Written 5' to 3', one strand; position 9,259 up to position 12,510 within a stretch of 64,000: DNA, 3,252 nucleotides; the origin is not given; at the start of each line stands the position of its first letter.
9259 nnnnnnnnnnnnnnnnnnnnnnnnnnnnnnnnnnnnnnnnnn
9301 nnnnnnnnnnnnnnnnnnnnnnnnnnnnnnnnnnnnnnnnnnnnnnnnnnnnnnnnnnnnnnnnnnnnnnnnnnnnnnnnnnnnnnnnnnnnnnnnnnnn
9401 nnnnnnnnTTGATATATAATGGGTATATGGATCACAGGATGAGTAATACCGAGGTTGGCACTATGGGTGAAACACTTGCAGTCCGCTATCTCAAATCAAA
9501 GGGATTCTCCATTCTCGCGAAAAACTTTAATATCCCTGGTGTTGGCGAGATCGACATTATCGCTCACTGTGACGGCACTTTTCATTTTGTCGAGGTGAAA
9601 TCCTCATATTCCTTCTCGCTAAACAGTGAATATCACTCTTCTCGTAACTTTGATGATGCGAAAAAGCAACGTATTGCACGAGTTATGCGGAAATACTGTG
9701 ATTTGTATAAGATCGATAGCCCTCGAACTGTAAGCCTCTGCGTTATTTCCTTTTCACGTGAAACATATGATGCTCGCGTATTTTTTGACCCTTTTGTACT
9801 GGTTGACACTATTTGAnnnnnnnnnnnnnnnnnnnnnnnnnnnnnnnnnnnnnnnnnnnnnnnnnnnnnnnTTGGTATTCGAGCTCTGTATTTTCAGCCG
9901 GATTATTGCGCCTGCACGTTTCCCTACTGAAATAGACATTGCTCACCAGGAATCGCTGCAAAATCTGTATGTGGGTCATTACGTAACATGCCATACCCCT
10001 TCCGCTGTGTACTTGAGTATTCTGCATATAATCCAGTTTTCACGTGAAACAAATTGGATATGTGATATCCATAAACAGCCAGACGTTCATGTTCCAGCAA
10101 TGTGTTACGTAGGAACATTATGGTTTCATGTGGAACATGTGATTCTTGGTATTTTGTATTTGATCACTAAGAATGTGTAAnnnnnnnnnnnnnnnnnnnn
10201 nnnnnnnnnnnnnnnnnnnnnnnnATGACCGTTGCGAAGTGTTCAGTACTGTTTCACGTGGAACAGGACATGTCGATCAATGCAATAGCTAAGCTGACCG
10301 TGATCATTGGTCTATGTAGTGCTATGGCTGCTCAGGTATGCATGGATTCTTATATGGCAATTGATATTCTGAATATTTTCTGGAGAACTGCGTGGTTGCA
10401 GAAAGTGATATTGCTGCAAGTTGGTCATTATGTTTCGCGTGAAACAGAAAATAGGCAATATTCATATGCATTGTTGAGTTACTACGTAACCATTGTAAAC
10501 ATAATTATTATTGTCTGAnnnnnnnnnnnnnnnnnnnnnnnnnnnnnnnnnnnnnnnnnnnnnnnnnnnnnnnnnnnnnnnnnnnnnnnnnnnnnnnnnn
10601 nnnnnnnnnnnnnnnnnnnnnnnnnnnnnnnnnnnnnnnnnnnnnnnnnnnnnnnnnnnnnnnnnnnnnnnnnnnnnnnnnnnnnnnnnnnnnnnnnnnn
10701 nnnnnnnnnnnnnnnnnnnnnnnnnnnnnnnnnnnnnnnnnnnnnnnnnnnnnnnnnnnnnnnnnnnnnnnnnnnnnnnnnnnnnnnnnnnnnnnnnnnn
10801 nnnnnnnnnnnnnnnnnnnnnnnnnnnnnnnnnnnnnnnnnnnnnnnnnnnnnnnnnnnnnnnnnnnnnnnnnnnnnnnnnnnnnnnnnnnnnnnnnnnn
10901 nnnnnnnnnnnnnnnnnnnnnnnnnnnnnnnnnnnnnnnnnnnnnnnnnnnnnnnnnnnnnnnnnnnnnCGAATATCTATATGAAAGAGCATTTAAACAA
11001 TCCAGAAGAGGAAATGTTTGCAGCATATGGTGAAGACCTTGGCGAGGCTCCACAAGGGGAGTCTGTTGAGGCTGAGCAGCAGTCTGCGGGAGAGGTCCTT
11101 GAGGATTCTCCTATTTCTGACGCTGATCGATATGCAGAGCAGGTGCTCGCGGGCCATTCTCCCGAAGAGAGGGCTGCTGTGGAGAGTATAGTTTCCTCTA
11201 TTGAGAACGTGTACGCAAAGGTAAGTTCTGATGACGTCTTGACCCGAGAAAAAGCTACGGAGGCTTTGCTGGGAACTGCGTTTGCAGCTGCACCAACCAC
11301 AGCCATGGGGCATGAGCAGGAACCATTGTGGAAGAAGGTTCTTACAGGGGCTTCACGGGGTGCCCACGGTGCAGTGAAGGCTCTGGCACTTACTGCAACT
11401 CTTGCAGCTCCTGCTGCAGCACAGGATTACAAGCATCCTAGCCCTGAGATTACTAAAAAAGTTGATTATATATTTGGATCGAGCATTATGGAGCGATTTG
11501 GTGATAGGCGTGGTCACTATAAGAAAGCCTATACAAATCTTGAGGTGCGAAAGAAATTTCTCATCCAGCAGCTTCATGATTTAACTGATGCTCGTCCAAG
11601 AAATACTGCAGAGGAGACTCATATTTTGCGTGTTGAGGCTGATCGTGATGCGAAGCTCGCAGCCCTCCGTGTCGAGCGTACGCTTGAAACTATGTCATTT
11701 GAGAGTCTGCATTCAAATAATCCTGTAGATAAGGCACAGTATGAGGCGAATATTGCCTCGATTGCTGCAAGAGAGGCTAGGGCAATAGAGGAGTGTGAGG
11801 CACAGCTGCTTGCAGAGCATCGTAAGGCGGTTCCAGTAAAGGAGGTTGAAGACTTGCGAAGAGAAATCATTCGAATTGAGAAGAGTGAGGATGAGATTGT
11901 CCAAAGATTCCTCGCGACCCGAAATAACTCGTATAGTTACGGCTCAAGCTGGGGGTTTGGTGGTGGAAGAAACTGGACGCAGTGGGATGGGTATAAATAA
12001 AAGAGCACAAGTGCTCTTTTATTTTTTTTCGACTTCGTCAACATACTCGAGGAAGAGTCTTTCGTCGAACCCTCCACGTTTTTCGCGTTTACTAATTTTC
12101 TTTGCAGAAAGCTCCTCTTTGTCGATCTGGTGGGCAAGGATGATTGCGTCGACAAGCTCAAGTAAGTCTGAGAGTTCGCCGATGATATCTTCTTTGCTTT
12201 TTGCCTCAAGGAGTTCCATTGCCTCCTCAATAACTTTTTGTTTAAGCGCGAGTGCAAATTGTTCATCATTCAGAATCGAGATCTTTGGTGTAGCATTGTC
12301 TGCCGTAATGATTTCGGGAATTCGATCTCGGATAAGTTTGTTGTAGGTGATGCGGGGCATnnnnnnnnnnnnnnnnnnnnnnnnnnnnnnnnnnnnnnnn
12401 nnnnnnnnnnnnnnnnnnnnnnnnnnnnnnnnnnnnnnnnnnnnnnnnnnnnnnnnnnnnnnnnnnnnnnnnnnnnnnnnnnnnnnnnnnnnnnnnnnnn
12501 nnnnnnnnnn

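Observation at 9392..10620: Array of seven 14-bp CACGTG-core palindromes (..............) in about 1.1 kb of largely non-coding DNA next to the DnaA-box cluster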

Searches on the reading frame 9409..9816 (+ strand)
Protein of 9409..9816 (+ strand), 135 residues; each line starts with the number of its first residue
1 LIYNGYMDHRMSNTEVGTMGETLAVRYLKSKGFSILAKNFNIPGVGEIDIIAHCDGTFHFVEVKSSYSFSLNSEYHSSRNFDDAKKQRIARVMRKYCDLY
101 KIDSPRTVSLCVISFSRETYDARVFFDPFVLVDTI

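Call 13: search_protein_families(library=pfam, proteins=[window:9409-9816:+], max_evalue=0.01)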
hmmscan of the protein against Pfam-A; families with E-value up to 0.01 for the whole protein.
window:9409-9816:+ (135 aa): 2 families
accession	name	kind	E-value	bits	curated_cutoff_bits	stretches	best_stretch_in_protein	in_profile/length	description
PF02021.23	UPF0102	-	1.5e-15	57.7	23.6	1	20-98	1-71/80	Uncharacterised protein family UPF0102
PF08378.17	NERD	-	1.1e-05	26.3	22.1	1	17-68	2-59/111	Nuclease-related domain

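Call 87: search_protein_families(library=ncbifam, proteins=[window:9427-9816:+], max_evalue=0.01)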
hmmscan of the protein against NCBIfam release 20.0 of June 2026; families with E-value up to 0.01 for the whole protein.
window:9427-9816:+ (129 aa): 22 families
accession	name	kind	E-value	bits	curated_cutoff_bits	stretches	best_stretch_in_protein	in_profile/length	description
NF009152.0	PRK12497.2-4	equivalog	2.8e-16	59.6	111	1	3-105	3-99/114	YraN family protein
NF009154.0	PRK12497.3-3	equivalog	9.3e-15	54.7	109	1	5-93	7-91/123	YraN family protein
NF011268.0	PRK14675.1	equivalog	1.7e-12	47.4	180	1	2-65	4-66/127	hypothetical protein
NF011271.0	PRK14678.1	equivalog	7.5e-12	45.3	172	1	7-99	5-90/120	hypothetical protein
NF011270.0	PRK14677.1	equivalog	4.4e-11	43.1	124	1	15-100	8-87/108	hypothetical protein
NF009151.0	PRK12497.1-5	equivalog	5.4e-11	42.9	124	1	4-63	10-68/126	YraN family protein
NF009150.0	PRK12497.1-3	equivalog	2.1e-10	40.7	81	1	5-91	3-85/118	YraN family protein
NF011273.0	PRK14680.1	equivalog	9.4e-10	38.6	199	1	5-99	3-94/134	hypothetical protein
TIGR00252.1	TIGR00252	hypoth_equivalog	1.5e-09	37.9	69.05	1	7-81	6-75/123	YraN family protein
NF009153.0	PRK12497.3-1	equivalog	2.2e-09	37.5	171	1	4-61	6-64/125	YraN family protein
NF011276.0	PRK14683.1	equivalog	1.4e-08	35.2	150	1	5-61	10-65/122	hypothetical protein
NF011275.0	PRK14682.1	equivalog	1.5e-08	34.9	203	1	5-59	1-55/117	hypothetical protein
NF011280.0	PRK14688.1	equivalog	2.4e-08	34.1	230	1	7-68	5-67/121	hypothetical protein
NF011274.0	PRK14681.1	equivalog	3.3e-08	33.5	207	1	2-65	37-100/158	hypothetical protein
NF011281.0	PRK14689.1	equivalog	1.7e-07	31.3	122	1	5-91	5-88/128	hypothetical protein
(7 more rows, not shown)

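Call 88: search_protein_families(library=phrogs, proteins=[window:9427-9816:+], max_evalue=0.01)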
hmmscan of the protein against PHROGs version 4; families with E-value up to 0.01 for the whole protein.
window:9427-9816:+ (129 aa): 1 family
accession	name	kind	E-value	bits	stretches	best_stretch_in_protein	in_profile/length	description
phrog_5018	-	unknown function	0.0032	18.7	1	5-65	2-59/134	-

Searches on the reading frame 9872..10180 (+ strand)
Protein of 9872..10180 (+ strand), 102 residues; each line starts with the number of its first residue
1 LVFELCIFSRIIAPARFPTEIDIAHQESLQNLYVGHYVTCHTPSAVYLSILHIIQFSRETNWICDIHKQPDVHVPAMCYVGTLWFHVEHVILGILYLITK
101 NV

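Call 13: search_protein_families(library=pfam, proteins=[window:9872-10180:+], max_evalue=0.01)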
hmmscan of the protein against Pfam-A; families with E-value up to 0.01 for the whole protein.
window:9872-10180:+ (102 aa): 0 families

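Call 69: search_protein_representatives(protein=window:9872-10180:+)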
Query: 102 residues. Proteins with E-value up to 0.001 (for the whole library): 1; up to 1e-10: 0; up to 1e-30: 0. The best 1 are listed.
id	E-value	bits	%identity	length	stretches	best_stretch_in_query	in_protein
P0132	1.9e-07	47.5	41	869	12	25-66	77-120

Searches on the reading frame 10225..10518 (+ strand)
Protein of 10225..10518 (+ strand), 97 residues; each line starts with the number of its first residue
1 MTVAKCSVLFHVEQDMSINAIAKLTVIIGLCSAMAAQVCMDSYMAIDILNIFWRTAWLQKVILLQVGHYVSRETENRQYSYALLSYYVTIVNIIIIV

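Call 13: search_protein_families(library=pfam, proteins=[window:10225-10518:+], max_evalue=0.01)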
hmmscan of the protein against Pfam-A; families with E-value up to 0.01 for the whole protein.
window:10225-10518:+ (97 aa): 0 families

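Call 59: find_homologous_proteins(query=window:10225-10518:+, max_evalue=0.001)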
Query window:10225-10518:+ (97 aa): 1 proteins with E <= 0.001 among 1 candidates.
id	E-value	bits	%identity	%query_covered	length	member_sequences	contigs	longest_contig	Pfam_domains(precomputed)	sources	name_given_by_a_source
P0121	1.2e-54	200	100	100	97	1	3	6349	-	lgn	-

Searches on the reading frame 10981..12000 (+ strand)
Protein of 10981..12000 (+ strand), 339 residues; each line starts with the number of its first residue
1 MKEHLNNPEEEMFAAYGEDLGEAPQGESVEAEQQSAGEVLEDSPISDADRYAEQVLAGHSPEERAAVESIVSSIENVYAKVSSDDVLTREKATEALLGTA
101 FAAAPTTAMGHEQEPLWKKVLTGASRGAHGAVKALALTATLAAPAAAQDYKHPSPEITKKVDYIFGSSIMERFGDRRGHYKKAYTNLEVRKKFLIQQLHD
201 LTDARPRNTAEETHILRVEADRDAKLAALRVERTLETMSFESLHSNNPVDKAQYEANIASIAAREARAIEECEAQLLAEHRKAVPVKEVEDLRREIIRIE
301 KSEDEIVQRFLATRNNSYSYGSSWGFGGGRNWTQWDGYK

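Call 13: search_protein_families(library=pfam, proteins=[window:10981-12000:+], max_evalue=0.01)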
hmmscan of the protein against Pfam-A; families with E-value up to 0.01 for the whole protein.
window:10981-12000:+ (339 aa): 0 families

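Call 61: find_homologous_proteins(query=window:10981-12000:+, max_evalue=0.001)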
Query window:10981-12000:+ (339 aa): 10 proteins with E <= 0.001 among 8000 candidates.
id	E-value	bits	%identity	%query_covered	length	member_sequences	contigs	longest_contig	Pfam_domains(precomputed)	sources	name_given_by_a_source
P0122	1.5e-217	739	100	100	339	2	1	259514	-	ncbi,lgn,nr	ncbi:MAG TPA: hypothetical protein VJ579_02035 [Candidatus Paceibacterota bacterium]|nr:hypothetical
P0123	7.1e-165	566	76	100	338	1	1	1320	-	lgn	-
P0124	3.6e-159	548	75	100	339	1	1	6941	-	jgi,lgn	jgi:hypothetical protein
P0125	6.0e-115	403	59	100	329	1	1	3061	-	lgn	-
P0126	8.8e-108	379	58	100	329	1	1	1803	-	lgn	-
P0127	4.4e-105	370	56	99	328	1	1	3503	-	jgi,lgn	jgi:hypothetical protein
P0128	5.9e-95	337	52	96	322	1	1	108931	-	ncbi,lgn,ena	-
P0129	1.2e-93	333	52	97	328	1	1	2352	-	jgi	jgi:hypothetical protein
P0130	1.9e-92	329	52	97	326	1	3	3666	-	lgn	-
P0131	1.5e-87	313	51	97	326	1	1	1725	-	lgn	-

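Call 62: find_encoding_contigs(protein=P0128, flank=10000, max_places=3)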
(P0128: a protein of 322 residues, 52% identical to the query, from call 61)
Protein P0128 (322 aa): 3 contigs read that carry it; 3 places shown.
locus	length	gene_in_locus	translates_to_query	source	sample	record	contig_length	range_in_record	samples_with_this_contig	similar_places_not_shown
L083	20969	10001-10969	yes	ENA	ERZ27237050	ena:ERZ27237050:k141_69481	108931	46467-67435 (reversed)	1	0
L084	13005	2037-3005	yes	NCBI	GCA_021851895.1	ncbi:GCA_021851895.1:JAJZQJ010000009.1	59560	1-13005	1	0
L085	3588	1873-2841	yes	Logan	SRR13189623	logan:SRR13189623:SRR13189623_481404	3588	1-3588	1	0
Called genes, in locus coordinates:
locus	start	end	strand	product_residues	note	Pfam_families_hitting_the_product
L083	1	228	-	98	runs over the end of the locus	PF14903:WG_beta_rep (faint)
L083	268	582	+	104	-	-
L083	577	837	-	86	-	PF00312:Ribosomal_S15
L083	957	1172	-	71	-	-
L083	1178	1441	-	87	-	-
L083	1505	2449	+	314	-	PF02899:Phage_int_SAM_1, PF13102:Phage_int_SAM_5 (faint), PF13495:Phage_int_SAM_4 (faint), PF00589:Phage_integrase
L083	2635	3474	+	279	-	PF03372:Exo_endo_phos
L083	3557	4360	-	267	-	-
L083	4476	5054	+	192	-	-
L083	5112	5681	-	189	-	-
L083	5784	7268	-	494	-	PF01743:PolyA_pol, PF12627:PolyA_pol_RNAbd, PF01966:HD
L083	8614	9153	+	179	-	PF08378:NERD (weak), PF02021:UPF0102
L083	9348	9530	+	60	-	-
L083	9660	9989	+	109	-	-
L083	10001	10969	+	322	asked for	-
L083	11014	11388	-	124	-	-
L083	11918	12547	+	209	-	PF00730:HhH-GPD, PF00633:HHH (weak)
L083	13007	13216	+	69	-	-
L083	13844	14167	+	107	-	PF04993:TfoX_N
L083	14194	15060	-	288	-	-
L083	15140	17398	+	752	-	-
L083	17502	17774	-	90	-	PF00216:Bac_DNA_binding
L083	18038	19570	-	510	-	PF12072:RNase_Y_N, PF00013:KH_1 (weak), PF08668:HDOD (faint), PF01966:HD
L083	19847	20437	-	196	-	PF00574:CLP_protease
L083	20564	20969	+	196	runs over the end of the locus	-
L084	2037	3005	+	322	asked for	-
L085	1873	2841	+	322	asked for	-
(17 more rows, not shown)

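Call 71: find_encoding_contigs(protein=P0122, flank=10000, max_places=3)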
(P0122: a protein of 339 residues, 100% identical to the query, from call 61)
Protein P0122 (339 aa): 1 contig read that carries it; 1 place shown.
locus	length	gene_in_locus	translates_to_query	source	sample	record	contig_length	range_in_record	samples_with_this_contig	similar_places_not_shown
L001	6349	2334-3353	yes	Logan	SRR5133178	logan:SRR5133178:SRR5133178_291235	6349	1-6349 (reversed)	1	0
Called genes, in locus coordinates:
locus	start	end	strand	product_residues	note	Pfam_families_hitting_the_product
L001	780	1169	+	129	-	PF08378:NERD (weak), PF02021:UPF0102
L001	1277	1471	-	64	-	-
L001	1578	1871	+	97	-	-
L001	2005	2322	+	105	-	-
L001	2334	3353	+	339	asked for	-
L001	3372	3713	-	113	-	-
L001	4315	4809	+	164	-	-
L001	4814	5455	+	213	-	PF00730:HhH-GPD, PF14520:HHH_5 (faint), PF00633:HHH (weak)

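Call 79: find_encoding_contigs(protein=P0124, flank=10000, max_places=2)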
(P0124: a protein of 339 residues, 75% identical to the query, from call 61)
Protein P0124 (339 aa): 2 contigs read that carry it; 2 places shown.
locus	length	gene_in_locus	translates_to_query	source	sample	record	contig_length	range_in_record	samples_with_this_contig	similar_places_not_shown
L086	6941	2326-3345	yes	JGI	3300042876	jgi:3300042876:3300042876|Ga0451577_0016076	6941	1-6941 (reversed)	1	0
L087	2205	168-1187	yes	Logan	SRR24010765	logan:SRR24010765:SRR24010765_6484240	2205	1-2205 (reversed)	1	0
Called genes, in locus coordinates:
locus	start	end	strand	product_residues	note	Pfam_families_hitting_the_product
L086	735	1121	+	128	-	PF08378:NERD, PF02021:UPF0102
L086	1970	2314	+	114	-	-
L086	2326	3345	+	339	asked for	-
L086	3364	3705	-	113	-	-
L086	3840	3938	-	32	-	-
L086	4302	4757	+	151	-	-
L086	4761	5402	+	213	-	PF00730:HhH-GPD, PF00633:HHH (weak)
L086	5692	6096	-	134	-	-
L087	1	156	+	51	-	?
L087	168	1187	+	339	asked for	-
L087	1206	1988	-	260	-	-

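Call 80: find_encoding_contigs(protein=P0127, flank=10000, max_places=2)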
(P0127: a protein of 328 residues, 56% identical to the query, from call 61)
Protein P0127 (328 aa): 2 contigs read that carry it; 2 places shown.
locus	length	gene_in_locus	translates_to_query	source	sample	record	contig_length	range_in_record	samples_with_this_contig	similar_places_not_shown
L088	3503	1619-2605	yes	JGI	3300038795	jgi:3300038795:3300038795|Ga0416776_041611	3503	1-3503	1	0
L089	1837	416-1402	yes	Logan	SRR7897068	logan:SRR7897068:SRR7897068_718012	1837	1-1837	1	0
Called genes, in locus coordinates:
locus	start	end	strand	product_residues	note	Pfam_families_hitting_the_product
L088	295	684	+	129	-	PF08378:NERD (weak), PF02021:UPF0102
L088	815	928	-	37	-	-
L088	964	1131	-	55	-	-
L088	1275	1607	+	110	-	-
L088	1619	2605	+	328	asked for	-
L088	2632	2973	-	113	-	-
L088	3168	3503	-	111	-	?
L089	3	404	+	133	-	?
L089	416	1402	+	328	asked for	-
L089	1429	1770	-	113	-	-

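Call 81: find_encoding_contigs(protein=P0130, flank=10000, max_places=2)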
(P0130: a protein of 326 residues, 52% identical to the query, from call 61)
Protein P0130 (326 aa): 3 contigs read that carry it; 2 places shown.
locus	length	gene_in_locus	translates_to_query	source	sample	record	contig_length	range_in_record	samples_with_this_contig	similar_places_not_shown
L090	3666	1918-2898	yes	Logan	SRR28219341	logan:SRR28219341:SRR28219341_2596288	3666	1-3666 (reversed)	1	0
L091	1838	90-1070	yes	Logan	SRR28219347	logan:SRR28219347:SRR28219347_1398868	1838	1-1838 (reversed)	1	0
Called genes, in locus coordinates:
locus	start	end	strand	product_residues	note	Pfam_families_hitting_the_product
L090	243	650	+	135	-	PF08378:NERD (faint), PF02021:UPF0102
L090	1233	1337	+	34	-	-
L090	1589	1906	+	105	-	-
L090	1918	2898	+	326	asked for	-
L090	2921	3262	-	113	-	-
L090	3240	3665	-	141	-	?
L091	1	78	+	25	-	?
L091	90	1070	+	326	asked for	-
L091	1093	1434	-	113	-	-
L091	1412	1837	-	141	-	?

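Call 87: search_protein_families(library=ncbifam, proteins=[window:10981-12000:+], max_evalue=0.01)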
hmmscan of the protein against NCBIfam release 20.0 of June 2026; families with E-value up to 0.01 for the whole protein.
window:10981-12000:+ (339 aa): 0 families

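Call 88: search_protein_families(library=phrogs, proteins=[window:10981-12000:+], max_evalue=0.01)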
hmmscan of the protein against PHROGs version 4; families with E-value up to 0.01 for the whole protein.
window:10981-12000:+ (339 aa): 0 families

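Call 89: predict_structure(alignment_id=A3)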
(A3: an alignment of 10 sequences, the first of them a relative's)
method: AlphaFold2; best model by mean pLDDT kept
length: 339 residues; sequences in the alignment: 10
mean_pLDDT: 64.6   pTM: 0.35
mean pLDDT of the five models: 64.6, 64.1, 61.1, 59.7, 59.7
residues with pLDDT >= 90: 72; 70-90: 90; 50-70: 59; < 50: 118
segments of 3 or more residues with pLDDT < 50: 1-5, 17-19, 21-45, 104-113, 117-150, 152-154, 163-174, 316-339
pLDDT, mean of each block of 10 residues (from residue 1): 48 51 34 29 46 66 73 73 69 64 45 49 38 42 45 52 44 58 85 91 81 89 94 93 87 94 94 87 83 93 85 53 29 29
secondary structure, 60 per line:
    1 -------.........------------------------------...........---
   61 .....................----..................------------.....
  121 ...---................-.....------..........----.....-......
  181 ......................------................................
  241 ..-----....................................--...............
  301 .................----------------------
elements in order: H8-16 H47-57 H61-81 H86-103 H116-123 H127-142 H144-148 H155-164 H169-173 H175-202 H209-242 H248-283 H286-317

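Call 93: fold_search(model_id=the predicted structure, library=pdb)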
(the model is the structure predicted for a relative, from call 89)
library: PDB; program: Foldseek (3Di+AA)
matches with E <= 10: 362; with E <= 0.001: 0
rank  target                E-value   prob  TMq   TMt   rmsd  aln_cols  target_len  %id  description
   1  4pls_A                2.5e-01  0.15  0.14  0.16  26.6       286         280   15  Crystal Structures of Designed Armadillo Repeat Proteins: Implications of Construct Design and Crystallization Conditi (released 2014-12-10)
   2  6ird_B                3.5e-01  0.14  0.12  0.16  25.4       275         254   13  Complex structure of INADL PDZ89 and PLCb4 C-terminal CC-PBM (released 2019-01-23)
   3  6iko_A                3.7e-01  0.25  0.15  0.17  19.9       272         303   12  Crystal structure of mouse GAS7cb (released 2019-10-16)
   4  9d5n_CD               4.1e-01  0.08  0.11  0.13  36.2       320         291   12  48-nm doublet microtubule from Trichomonas vaginalis strain G3 (released 2025-05-14)
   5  7p3r_A                4.3e-01  0.14  0.12  0.12  23.9       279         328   14  Helical structure of the toxin MakA from Vibrio cholera (released 2022-02-23)
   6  6ikn_B                4.5e-01  0.16  0.16  0.16  28.4       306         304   11  Crystal structure of the GAS7 F-BAR domain (released 2019-10-16)
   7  2v0o_B                5.2e-01  0.08  0.11  0.13  32.1       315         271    8  FCHO2 F-BAR domain (released 2007-06-26)
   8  2v0o_A                5.5e-01  0.09  0.12  0.14  33.1       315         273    9  FCHO2 F-BAR domain (released 2007-06-26)
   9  6gy6_B                6.1e-01  0.13  0.14  0.14  24.5       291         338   13  XaxAB pore complex from Xenorhabdus nematophila (released 2018-07-25)
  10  6ikn_A                6.7e-01  0.13  0.15  0.16  27.1       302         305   10  Crystal structure of the GAS7 F-BAR domain (released 2019-10-16)
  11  5mfn_B                6.7e-01  0.10  0.14  0.15  26.5       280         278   16  Designed armadillo repeat protein YIIIM5AII (released 2017-09-13)
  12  8abq_B                7.5e-01  0.15  0.14  0.21  23.1       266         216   13  Structure of the SNX1-SNX5 complex, Pt derivative (released 2023-06-21)
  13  8fbn_A                8.2e-01  0.16  0.16  0.23  25.9       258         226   17  Improving the secretion of designed protein assemblies through negative design of cryptic transmembrane domains (released 2023-03-22)
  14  3urz_B                8.7e-01  0.20  0.16  0.26  23.6       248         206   13  Crystal structure of a putative protein binding protein (BACOVA_03105) from Bacteroides ovatus ATCC 8483 at 2.19 A res (released 2011-12-14)
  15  9d5n_CE               8.7e-01  0.08  0.15  0.13  21.4       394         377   12  48-nm doublet microtubule from Trichomonas vaginalis strain G3 (released 2025-05-14)
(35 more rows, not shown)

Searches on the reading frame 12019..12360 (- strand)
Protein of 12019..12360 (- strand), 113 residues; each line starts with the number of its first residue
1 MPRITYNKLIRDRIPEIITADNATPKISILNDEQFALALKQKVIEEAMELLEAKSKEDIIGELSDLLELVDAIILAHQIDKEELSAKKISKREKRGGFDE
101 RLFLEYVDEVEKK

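Call 87: search_protein_families(library=ncbifam, proteins=[window:12019-12360:-], max_evalue=0.01)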
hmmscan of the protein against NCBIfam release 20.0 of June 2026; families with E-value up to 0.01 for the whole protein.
window:12019-12360:- (113 aa): 4 families
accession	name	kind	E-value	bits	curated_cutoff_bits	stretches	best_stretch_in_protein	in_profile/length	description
NF001611.0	PRK00400.1-3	equivalog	0.0025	17.9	99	1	38-101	37-102/108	phosphoribosyl-ATP diphosphatase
NF052436.1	YabN_Meth_PPase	exception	0.0028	16.7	525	1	32-83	251-302/486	bifunctional methyltransferase/pyrophosphohydrolase YabN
TIGR03188.1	histidine_hisI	equivalog_domain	0.0049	17.1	42.7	1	39-67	32-63/84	phosphoribosyl-ATP diphosphatase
TIGR00444.1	mazG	subfamily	0.0063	16.2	148.3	0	33-83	17-67/248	MazG family protein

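Call 88: search_protein_families(library=phrogs, proteins=[window:12019-12360:-], max_evalue=0.01)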
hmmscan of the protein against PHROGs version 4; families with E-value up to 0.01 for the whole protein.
window:12019-12360:- (113 aa): 3 families
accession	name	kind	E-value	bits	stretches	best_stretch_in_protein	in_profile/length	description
phrog_16159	-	unknown function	5.8e-05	24.3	1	22-102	8-88/93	-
phrog_13883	-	unknown function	0.002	19.1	1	37-105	27-96/151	-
phrog_29421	-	unknown function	0.0064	17.4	0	87-104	3-20/20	-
